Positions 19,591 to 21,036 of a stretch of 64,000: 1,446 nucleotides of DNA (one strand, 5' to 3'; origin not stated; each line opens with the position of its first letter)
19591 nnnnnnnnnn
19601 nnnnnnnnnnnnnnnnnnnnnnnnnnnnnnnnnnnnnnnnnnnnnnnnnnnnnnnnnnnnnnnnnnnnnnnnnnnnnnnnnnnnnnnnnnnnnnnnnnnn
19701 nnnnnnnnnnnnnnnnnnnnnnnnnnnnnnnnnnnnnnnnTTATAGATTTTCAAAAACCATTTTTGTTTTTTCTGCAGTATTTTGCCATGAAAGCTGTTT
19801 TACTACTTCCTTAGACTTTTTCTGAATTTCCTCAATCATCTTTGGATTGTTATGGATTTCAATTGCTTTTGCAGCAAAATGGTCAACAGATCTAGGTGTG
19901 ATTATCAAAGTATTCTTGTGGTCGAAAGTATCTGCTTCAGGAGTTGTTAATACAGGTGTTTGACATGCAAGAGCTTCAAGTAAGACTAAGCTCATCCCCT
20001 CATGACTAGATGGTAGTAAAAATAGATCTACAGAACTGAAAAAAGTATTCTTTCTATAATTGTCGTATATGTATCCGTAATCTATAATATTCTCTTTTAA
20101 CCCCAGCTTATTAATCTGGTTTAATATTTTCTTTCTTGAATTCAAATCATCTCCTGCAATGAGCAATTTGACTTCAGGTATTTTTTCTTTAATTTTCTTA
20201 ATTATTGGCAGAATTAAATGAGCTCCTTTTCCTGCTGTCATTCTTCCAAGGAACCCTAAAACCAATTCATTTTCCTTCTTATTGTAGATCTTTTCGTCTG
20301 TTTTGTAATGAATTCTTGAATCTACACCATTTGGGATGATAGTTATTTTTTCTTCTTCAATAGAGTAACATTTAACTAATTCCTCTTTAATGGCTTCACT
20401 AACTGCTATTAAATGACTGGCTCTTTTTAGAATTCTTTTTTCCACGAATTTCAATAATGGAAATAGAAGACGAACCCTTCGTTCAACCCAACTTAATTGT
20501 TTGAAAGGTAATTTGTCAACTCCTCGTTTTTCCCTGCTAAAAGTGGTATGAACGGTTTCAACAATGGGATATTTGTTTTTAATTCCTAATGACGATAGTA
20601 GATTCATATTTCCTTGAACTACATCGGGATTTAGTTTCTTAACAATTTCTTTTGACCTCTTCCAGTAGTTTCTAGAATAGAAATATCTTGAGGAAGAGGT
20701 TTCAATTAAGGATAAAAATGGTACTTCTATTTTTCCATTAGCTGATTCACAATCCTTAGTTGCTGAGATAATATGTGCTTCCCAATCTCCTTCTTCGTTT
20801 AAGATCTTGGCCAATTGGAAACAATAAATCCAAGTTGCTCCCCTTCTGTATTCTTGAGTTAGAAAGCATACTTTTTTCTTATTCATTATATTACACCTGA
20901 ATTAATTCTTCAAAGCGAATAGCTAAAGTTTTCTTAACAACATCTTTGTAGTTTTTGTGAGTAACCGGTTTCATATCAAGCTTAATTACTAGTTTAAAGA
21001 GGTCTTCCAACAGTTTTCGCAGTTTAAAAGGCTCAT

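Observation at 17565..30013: Glycosylation island with Arn-pathway-like logic (lipid-linked aminosugar deacylation) wired to amine-generating enzymes and an archaeosortase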

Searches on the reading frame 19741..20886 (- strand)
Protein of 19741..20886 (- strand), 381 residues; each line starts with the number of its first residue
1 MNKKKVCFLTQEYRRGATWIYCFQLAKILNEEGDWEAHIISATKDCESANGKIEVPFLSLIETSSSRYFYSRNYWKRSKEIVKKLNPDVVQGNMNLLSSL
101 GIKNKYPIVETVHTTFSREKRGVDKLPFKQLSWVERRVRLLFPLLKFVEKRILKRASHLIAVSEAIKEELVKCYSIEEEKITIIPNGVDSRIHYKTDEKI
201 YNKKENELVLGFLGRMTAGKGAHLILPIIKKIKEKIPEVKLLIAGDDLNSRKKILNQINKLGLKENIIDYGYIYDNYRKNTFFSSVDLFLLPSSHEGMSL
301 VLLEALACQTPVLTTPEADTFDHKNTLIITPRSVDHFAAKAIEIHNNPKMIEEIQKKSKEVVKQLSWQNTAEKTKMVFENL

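Call 3: search_protein_families(library=pfam, proteins=[window:19741-20886:-], max_evalue=0.01)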
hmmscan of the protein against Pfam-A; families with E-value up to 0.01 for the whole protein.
window:19741-20886:- (381 aa): 6 families
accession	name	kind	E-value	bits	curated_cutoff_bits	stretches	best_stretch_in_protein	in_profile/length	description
PF00534.26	Glycos_transf_1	-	3.9e-28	98.6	26.4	1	196-360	4-171/172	Glycosyl transferases group 1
PF13692.12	Glyco_trans_1_4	-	2.1e-24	86.8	27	1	209-346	3-141/142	Glycosyl transferases group 1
PF13439.12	Glyco_transf_4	-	1.5e-21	77.6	28.5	1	21-189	7-167/170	Glycosyltransferase Family 4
PF20706.3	GT4-conflict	-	3.2e-09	36.7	26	1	148-316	139-312/385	Family 4 Glycosyltransferase in conflict systems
PF13579.12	Glyco_trans_4_4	-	3.6e-08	34.3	29.7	1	68-187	53-158/158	Glycosyl transferase 4-like domain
PF13524.12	Glyco_trans_1_2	-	4.1e-06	27.3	25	1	228-373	5-141/144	Glycosyl transferase-like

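Call 4: search_protein_families(library=ncbifam, proteins=[window:19741-20886:-], max_evalue=0.01)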
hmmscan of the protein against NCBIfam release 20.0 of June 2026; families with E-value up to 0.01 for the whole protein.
window:19741-20886:- (381 aa): 40 families (the best 25 are shown)
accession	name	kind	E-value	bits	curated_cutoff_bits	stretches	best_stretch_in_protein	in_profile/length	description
NF041010.1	glycosy_Agl16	equivalog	2.3e-23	82.7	575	1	145-380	123-350/352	glycosylation protein Agl16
TIGR04047.1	MSMEG_0565_glyc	hypoth_equivalog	1.3e-21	77.1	259.85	1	144-375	127-368/373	MSMEG_0565 family glycosyltransferase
TIGR02149.1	glgA_Coryne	subfamily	5e-21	75.3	302.4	1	144-380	133-389/391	glycogen synthase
TIGR03088.1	stp2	hypoth_equivalog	1.9e-20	73.3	409.05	1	156-380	137-372/374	TIGR03088 family PEP-CTERM/XrtA system glycosyltransferase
TIGR03999.1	thiol_BshA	equivalog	8e-20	71.1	273.7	1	153-374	142-366/375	N-acetyl-alpha-D-glucosaminyl L-malate synthase BshA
NF041876.1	EPS_EpsE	equivalog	9.9e-20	71.1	400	1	154-370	160-385/389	exopolysaccharide biosynthesis GT4 family glycosyltransferase EpsE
NF050063.1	ProtGlycPglJ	equivalog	2.6e-19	69.7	500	1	146-370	135-355/363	N-acetylgalactosamine-N,N'-diacetylbacillosaminyl-diphospho-undecaprenol 4-alpha-N-acetylgalactosaminyltransferase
NF047684.1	TeichurnBiosyTuaC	equivalog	2.1e-18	66.4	550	1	151-378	160-386/391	teichuronic acid biosynthesis protein TuaC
TIGR04157.1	glyco_rSAM_CFB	subfamily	5.2e-18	65.2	400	1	149-315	163-330/406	TIGR04157 family glycosyltransferase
TIGR03449.1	mycothiol_MshA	equivalog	2.8e-17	62.7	462.5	1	147-379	156-401/406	D-inositol-3-phosphate glycosyltransferase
TIGR04063.1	stp3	hypoth_equivalog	5e-17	61.9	442.05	1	77-380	83-394/397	TIGR04063 family PEP-CTERM/XrtA system glycosyltransferase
NF038295.1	EPS_HpsP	equivalog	3.2e-16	59.3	550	1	147-380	146-386/388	hormogonium polysaccharide biosynthesis glycosyltransferase HpsP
NF046085.1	XrtY_assoc_Gly1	equivalog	8.2e-16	57.8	400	1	145-364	151-366/387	XrtY-associated glycosyltransferase XYAG1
NF007396.0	PRK09922.1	equivalog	9e-14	51.1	385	1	36-346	19-325/361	lipopolysaccharide 1,6-galactosyltransferase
NF049988.1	MGlcDAGSynMgs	equivalog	1.2e-13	51.2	400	1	67-381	67-387/398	alpha-monoglucosyldiacylglycerol synthase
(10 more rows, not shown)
